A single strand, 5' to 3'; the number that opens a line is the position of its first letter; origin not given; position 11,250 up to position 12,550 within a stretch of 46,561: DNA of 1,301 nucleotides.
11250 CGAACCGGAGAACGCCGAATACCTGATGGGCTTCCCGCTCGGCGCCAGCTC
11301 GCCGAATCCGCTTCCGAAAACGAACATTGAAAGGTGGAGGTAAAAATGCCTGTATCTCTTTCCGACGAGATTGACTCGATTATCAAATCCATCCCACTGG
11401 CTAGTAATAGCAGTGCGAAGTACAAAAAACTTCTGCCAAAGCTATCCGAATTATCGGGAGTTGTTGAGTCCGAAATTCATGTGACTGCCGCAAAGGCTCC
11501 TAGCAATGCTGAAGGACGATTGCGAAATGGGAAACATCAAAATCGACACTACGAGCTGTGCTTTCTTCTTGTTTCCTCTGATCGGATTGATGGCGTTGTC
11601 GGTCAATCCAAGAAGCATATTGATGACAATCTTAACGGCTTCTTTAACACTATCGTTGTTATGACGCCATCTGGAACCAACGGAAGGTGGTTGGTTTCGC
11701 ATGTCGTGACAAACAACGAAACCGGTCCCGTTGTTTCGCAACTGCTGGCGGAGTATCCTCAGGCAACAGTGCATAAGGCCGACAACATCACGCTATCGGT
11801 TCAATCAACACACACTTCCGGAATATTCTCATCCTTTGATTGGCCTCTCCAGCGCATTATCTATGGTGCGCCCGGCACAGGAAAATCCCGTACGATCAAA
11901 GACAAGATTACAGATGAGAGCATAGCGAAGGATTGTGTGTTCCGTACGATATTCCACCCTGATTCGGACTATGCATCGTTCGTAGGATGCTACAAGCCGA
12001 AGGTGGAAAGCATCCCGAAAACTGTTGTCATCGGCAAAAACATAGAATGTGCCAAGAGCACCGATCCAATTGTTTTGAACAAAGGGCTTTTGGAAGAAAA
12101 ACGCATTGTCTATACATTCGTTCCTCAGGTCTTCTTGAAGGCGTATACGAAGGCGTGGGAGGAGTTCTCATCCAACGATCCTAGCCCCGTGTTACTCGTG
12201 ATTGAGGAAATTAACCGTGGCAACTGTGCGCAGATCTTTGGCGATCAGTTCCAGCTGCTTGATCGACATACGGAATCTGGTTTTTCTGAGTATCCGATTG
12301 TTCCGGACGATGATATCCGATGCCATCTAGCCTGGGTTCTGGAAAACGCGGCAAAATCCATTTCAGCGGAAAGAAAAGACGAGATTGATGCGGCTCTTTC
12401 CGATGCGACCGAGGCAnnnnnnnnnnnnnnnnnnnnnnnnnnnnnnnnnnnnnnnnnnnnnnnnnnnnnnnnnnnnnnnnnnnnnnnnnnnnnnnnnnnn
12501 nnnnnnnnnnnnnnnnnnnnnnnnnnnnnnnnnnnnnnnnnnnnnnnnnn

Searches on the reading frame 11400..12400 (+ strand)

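Call 34: search_protein_families(library=pfam, proteins=[window:11400-12400:+], max_evalue=0.01)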
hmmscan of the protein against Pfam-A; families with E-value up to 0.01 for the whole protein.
window:11400-12400:+ (333 aa): 1 family
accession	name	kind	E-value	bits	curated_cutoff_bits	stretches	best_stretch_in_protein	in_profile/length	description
PF07728.20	AAA_5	-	0.0098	16.3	22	0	239-291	54-94/139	AAA domain (dynein-related subfamily)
